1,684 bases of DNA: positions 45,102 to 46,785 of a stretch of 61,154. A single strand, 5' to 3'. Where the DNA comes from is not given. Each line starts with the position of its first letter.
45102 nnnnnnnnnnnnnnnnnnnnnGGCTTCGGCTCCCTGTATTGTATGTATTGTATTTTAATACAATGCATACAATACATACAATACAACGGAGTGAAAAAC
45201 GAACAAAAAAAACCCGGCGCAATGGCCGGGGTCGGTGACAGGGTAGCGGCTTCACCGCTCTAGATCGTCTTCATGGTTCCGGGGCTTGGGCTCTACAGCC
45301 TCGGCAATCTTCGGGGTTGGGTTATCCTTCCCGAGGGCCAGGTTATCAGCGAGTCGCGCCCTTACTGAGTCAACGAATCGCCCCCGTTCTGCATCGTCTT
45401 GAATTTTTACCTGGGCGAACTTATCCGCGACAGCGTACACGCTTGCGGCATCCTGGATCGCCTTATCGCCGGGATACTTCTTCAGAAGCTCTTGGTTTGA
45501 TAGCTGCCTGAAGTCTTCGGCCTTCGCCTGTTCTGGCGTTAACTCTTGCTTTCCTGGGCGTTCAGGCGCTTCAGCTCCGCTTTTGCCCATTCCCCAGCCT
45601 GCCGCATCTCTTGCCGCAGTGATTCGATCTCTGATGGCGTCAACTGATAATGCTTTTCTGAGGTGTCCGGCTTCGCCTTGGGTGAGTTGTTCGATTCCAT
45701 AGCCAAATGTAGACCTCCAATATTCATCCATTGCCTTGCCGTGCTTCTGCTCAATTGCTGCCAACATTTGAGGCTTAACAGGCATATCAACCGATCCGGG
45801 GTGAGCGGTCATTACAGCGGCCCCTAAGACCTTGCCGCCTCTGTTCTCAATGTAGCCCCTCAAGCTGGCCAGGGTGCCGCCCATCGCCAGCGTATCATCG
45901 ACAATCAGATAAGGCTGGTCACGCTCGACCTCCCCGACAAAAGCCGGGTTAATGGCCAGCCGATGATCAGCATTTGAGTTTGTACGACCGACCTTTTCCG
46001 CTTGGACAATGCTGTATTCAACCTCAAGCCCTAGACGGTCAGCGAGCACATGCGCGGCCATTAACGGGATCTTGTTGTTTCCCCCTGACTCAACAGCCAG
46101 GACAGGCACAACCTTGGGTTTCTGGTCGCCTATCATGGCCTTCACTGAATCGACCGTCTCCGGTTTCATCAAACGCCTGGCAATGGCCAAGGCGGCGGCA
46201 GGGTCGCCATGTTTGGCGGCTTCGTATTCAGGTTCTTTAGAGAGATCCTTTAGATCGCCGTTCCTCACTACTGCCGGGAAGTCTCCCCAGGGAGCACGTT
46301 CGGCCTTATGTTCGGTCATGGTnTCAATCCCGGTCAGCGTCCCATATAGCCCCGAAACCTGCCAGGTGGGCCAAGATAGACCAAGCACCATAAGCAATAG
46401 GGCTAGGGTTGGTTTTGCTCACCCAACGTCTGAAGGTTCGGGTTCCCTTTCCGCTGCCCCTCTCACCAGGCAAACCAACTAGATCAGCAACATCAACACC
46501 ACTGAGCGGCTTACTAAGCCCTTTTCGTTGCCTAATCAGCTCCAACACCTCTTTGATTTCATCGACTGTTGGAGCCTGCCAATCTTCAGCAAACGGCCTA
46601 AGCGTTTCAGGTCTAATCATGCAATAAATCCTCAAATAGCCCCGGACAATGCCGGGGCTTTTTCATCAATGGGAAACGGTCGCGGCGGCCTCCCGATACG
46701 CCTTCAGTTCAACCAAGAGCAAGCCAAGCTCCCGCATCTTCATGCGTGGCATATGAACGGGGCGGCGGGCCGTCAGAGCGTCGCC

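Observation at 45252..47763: Putative leading-region island with an uncharacterised PRTase-fold protein coupled to small unknown ORFs next to KlcA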

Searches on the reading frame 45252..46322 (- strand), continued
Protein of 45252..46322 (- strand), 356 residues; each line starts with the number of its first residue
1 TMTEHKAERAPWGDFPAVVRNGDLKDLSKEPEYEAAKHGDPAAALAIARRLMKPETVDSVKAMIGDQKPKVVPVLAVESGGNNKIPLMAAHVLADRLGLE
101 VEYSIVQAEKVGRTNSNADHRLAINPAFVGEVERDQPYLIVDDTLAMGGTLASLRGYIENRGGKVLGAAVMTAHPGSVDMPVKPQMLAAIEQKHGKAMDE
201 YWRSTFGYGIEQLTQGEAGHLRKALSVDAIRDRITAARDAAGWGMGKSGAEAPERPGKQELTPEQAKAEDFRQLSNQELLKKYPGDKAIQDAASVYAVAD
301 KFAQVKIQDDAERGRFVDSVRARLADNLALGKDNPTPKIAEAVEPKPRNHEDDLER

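Call 60: get_annotated_region(hit=H39, flank=7000)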
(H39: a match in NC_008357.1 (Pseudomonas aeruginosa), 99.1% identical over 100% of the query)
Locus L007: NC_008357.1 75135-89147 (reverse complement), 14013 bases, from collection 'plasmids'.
description: Pseudomonas aeruginosa plasmid pBS228, complete sequence
organism: Pseudomonas aeruginosa (NCBI taxid 287)
taxonomy: Bacteria; Pseudomonadota; Gammaproteobacteria; Pseudomonadales; Pseudomonadaceae; Pseudomonas; Pseudomonas aeruginosa
host: -; source: -; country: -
typing (MOB-suite, as given by PLSDB): conjugative; replicon IncP; relaxase MOBP; mating-pair formation MPF_T
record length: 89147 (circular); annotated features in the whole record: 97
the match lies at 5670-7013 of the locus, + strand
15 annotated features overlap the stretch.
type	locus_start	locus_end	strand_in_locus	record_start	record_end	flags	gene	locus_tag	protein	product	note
CDS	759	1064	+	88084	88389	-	-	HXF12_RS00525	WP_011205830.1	transcriptional regulator KorA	-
CDS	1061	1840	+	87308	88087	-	-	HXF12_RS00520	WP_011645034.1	ParA family protein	-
CDS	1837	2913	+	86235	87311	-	-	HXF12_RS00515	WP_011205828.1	ParB/RepB/Spo0J family partition protein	GO:0007059 - chromosome segregation [Evidence IEA]; GO:0000910 - cytokinesis [Evidence IEA]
CDS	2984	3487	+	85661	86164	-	-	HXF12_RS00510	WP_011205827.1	hypothetical protein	-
CDS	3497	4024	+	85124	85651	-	-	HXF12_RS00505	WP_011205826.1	hypothetical protein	-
CDS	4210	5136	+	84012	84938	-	-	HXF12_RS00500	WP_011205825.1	DNA-binding protein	-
CDS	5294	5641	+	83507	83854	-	kfrB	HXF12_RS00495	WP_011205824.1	IncP plasmid survival protein KfrB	-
CDS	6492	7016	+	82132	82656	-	-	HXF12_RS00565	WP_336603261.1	IncP plasmid survival protein KfrC family protein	-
CDS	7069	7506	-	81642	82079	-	-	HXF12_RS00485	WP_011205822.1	conjugal transfer protein TraM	-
CDS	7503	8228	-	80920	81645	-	-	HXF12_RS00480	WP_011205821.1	protein TraL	-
CDS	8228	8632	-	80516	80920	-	-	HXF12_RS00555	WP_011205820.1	TraK family protein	-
CDS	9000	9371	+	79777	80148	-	traJ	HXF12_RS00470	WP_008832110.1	conjugal transfer transcriptional regulator TraJ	-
CDS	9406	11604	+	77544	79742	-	traI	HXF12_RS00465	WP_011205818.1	TraI/MobA(P) family conjugative relaxase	-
CDS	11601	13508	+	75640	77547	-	-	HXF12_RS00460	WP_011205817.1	type IV secretory system conjugative DNA transfer family protein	-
CDS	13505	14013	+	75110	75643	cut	traF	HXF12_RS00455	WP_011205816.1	conjugative transfer signal peptidase TraF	-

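Call 67: fold_search(model_id=the predicted structure, library=viral)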
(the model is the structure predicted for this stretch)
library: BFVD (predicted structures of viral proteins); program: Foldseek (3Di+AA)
matches with E <= 10: 370; with E <= 0.001: 1
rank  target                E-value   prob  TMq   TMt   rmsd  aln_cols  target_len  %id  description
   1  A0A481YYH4            5.0e-04  1.00  0.24  0.27   8.0       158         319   13  adenine phosphoribosyltransferase [Marseillevirus LCMAC201]
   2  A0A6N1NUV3            1.0e-03  1.00  0.24  0.17   5.7       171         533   13  adenine phosphoribosyltransferase [Tupanvirus soda lake]
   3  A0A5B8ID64            2.6e-03  1.00  0.23  0.43   7.9       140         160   11  orotate phosphoribosyltransferase (Fragment) [Mimiviridae sp. ChoanoV1]
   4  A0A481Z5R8            3.3e-03  1.00  0.26  0.24   6.2       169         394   17  adenine phosphoribosyltransferase [Pithovirus LCPAC101]
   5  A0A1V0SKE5            3.6e-03  1.00  0.25  0.24   5.7       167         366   14  adenine phosphoribosyltransferase [Klosneuvirus KNV1]
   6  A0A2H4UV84            6.3e-03  0.66  0.21  0.11  17.4       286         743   13  ribose-phosphate diphosphokinase [Bodo saltans virus]
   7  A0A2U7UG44            7.1e-03  0.30  0.16  0.15  21.0       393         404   10  Replication factor C subunit [Pandoravirus macleodensis]
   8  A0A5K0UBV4            8.9e-03  0.99  0.26  0.17   6.1       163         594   18  Phosphoribosyltransferase domain-containing protein [Yasminevirus sp. GU-2018]
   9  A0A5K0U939            9.4e-03  1.00  0.24  0.20   6.2       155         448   17  adenine phosphoribosyltransferase [Yasminevirus sp. GU-2018]
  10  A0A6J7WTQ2            1.2e-02  0.97  0.24  0.35   7.7       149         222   18  PyrE Orotate phosphoribosyltransferase [uncultured Caudovirales phage]
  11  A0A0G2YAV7            1.5e-02  0.21  0.16  0.15  23.9       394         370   11  Replication factor c small subunit [Acanthamoeba polyphaga mimivirus Kroon]
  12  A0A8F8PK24            2.4e-02  0.21  0.17  0.17  20.3       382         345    9  Replication factor C clamp loader [Clandestinovirus]
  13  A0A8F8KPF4            3.3e-02  0.15  0.15  0.15  22.3       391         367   10  Replication factor C clamp loader [Clandestinovirus]
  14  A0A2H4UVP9            3.7e-02  0.96  0.24  0.25   6.1       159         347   11  Phosphoribosyl transferase [Bodo saltans virus]
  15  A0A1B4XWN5            4.7e-02  0.14  0.15  0.16  21.0       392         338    7  Clamp loader subunit [Tenacibaculum phage pT24]
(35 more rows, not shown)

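Call 73: search_protein_families(library=ncbifam, proteins=[L003:7663-7989:+, L003:7123-7377:+, L005:7473-7997:+, L005:7118-7411:+, L007:5294-5641:+], max_evalue=0.01)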
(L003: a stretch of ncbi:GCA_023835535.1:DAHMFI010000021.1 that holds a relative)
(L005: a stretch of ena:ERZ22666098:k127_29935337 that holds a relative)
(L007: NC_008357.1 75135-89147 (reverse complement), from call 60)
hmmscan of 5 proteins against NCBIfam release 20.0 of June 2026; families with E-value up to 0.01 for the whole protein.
L003:7663-7989:+ (108 aa): 0 families

L003:7123-7377:+ (84 aa): 0 families

L005:7473-7997:+ (174 aa): 0 families

L005:7118-7411:+ (97 aa): 0 families

L007:5294-5641:+ (115 aa): 0 families
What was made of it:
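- Tried and rejected: NCBIfam scan of the genes upstream of the PRT gene in other elements, and of RK2-type KfrB, gave no hits (call 73).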

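Call 74: find_encoding_contigs(protein=P0112, flank=8000, max_places=1)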
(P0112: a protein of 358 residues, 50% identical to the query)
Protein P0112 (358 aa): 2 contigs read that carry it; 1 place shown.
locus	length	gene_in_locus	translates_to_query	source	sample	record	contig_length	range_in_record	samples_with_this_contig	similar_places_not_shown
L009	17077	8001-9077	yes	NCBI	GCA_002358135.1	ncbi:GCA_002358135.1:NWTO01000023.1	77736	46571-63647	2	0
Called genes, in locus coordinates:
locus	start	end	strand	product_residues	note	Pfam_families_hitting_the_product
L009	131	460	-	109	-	PF05265:DUF723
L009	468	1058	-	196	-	PF11140:DUF2913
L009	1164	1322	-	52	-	PF01848:HOK_GEF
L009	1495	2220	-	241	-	PF10263:SprT-like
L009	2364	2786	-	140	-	-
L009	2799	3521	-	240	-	-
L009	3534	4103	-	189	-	-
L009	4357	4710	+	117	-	PF05713:MobC (weak)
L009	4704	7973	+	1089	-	PF18821:LPD7, PF01381:HTH_3, PF12844:HTH_19, PF13560:HTH_31 (weak)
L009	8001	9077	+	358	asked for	-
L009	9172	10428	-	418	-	PF18974:DUF5710, PF13362:Toprim_3 (weak)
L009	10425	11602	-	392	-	PF01527:HTH_Tnp_1, PF13518:HTH_28, PF13384:HTH_23 (faint), PF00665:rve, PF13683:rve_3, PF13333:rve_2 (weak)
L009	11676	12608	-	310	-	PF08401:ArdcN, PF18818:MPTase-PolyVal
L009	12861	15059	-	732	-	PF01751:Toprim, PF01131:Topoisom_bac, PF01396:Zn_ribbon_Top1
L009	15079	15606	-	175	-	-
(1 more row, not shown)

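Call 75: find_encoding_contigs(protein=P0082, flank=8000, max_places=1)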
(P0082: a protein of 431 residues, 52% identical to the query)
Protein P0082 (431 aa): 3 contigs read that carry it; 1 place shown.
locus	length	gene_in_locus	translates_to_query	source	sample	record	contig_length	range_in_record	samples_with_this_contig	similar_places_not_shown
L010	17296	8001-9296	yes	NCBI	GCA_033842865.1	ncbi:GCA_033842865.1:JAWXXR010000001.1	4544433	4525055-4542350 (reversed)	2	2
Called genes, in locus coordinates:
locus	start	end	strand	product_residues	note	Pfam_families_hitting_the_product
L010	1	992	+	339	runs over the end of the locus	PF04796:RepA_C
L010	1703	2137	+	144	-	PF03230:Antirestrict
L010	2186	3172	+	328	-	PF27393:KlcB_N, PF27190:KlcB_3rd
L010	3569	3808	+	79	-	-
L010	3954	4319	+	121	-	PF17394:KleE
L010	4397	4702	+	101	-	PF16509:KORA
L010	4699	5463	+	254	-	PF01656:CbiA, PF03308:MeaB (faint), PF09140:MipZ, PF10609:ParA (weak), PF13614:AAA_31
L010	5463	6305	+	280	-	PF02195:ParB_N, PF08535:KorB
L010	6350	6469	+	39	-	PF06613:KorB_C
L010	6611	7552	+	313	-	PF11740:KfrA_N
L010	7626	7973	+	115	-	PF18790:KfrB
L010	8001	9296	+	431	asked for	PF00156:Pribosyltran (weak)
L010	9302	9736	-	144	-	PF11657:Activator-TraM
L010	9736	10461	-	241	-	PF01656:CbiA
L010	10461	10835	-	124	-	PF17273:DUF5338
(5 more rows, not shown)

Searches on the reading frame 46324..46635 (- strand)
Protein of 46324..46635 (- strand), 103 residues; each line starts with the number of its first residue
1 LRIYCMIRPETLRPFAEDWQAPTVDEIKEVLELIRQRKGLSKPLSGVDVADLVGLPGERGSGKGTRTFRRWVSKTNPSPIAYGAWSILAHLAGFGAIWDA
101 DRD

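Call 4: search_protein_families(library=pfam, proteins=[window:46324-46635:-], max_evalue=0.1)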
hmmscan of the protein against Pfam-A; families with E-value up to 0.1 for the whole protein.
window:46324-46635:- (103 aa): 1 family
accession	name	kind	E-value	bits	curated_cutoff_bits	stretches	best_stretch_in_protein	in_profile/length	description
PF05344.16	DUF746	-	0.026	14.9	26.9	1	40-78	9-46/64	Domain of Unknown Function (DUF746)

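Call 23: search_protein_families(library=ncbifam, proteins=[window:46324-46620:-], max_evalue=0.01)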
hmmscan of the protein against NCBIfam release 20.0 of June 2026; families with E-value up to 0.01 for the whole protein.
window:46324-46620:- (98 aa): 0 families

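Call 26: search_protein_families(library=padloc, proteins=[window:46324-46620:-], max_evalue=0.1)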
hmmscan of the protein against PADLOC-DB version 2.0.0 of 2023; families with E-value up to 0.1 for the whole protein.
window:46324-46620:- (98 aa): 0 families

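Call 63: search_dna_similar(query=window:46324-46620:-, collection=plasmids, mode=protein, max_rows=25, rows=spread, max_evalue=0.001)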
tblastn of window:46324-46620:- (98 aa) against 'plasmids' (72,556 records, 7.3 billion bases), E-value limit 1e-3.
Records with a match: 1698; places in all: 1770; records where one place covers at least 80% of the query: 1696.
Best place of each record, by identity: >=99% 29; 95-99% 855; 90-95% 3; 80-90% 1; 60-80% 1; <60% 809.
By first word of the organism name: Klebsiella 943; Escherichia 192; uncultured 81; Pseudomonas 68; Citrobacter 62; Enterobacter 57; Aeromonas 45; Serratia 29; Burkholderia 23; Raoultella 16; and 48 more.
By predicted mobility (MOB-suite, as given by PLSDB): conjugative 1035; mobilizable 358; non-mobilizable 305.
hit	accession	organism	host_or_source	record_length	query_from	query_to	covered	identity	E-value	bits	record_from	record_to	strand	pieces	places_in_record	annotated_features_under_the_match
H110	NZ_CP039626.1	Aeromonas caviae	sludge,cell culture,sludge from ...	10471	1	98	100%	100.0%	3e-58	198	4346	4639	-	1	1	hypothetical protein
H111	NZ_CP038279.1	Raoultella ornithinolytica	sediment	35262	1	98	100%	99.0%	1e-57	197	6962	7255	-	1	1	transcriptional regulator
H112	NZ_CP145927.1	Providencia huaxiensis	-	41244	1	98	100%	99.0%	1e-57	197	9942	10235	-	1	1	transcriptional regulator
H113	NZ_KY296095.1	Pseudomonas aeruginosa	-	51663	1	98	100%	99.0%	1e-57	197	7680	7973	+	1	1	transcriptional regulator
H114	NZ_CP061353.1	Klebsiella pneumoniae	Homo sapiens,Stool/Rectal Swab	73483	1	98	100%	99.0%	1e-57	197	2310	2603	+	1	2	transcriptional regulator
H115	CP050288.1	Klebsiella pneumoniae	Homo sapiens,blood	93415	1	98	100%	99.0%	1e-57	197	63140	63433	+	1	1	transcriptional repressor protein KorC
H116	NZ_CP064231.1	Klebsiella pneumoniae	Homo sapiens,whole organism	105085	1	98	100%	99.0%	1e-57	197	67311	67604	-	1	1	transcriptional regulator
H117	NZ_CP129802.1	Klebsiella pneumoniae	Homo sapiens,whole organism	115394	1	98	100%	99.0%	1e-57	197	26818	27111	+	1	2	transcriptional regulator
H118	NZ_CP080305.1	Klebsiella pneumoniae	Homo sapiens,mixed culture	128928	1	98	100%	99.0%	1e-57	197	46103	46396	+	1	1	transcriptional regulator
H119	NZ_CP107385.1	Klebsiella pneumoniae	Homo sapiens,sputum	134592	1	98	100%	99.0%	1e-57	197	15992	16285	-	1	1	transcriptional regulator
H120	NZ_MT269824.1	Klebsiella pneumoniae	-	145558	1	98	100%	99.0%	1e-57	197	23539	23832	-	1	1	transcriptional regulator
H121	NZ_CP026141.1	Klebsiella pneumoniae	Homo sapiens,ascites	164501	1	98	100%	99.0%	1e-57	197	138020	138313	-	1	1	transcriptional regulator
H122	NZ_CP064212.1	Klebsiella pneumoniae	whole organism,blood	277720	1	98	100%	99.0%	1e-57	197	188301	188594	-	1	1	transcriptional regulator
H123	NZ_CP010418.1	Azotobacter chroococcum NCIMB 8003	cell culture,soil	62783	2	94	95%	47.3%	3e-15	76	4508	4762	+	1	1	KorC repressor protein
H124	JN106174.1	uncultured bacterium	-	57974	2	96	97%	42.1%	4e-10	62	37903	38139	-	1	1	korC: KorC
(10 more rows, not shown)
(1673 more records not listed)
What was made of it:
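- On KorC repressor family: tblastn gives 41-47% identity over 94-97% of the length to genes annotated korC in IncP-1-type plasmids (call 63).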

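Call 64: get_annotated_region(hit=H118, flank=5000)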
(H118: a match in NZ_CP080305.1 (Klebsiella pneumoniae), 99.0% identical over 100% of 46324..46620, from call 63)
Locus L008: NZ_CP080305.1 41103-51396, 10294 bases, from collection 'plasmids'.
description: Klebsiella pneumoniae strain KP-CT77 plasmid pCT77-KPC, complete sequence
organism: Klebsiella pneumoniae (NCBI taxid 573)
taxonomy: Bacteria; Pseudomonadota; Gammaproteobacteria; Enterobacterales; Enterobacteriaceae; Klebsiella; Klebsiella pneumoniae
host: -; source: Homo sapiens,mixed culture; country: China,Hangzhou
typing (MOB-suite, as given by PLSDB): mobilizable; replicon IncFIA,IncFII,IncR,IncU; mating-pair formation MPF_F
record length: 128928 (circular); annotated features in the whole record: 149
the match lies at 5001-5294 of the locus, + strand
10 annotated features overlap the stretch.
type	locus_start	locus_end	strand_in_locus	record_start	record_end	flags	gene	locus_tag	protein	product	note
CDS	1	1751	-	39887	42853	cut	-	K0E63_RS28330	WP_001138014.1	Tn3-like element TnAs1 family transposase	GO:0006313 - DNA transposition [Evidence IEA]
CDS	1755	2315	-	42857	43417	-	-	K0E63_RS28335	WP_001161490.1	recombinase family protein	GO:0006310 - DNA recombination [Evidence IEA]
CDS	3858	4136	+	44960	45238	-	-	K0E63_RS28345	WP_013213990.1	hypothetical protein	-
CDS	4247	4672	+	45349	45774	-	-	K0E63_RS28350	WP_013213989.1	antirestriction protein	-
CDS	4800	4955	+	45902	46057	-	-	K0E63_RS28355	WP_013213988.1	hypothetical protein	-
CDS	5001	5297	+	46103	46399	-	-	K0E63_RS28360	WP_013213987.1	transcriptional regulator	-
CDS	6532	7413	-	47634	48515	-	-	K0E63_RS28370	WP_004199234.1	carbapenem-hydrolyzing class A beta-lactamase KPC-2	-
predicted_resistance_gene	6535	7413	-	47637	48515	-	blaKPC-2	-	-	carbapenem-hydrolyzing class A beta-lactamase KPC-2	predicted by amrfinderplus; class BETA-LACTAM; identity 100.0%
CDS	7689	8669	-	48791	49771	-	-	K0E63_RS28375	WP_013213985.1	IS481-like element ISKpn27 family transposase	GO:0006313 - DNA transposition [Evidence IEA]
CDS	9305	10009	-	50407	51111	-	-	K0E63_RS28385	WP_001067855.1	IS6-like element IS26 family transposase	GO:0006313 - DNA transposition [Evidence IEA]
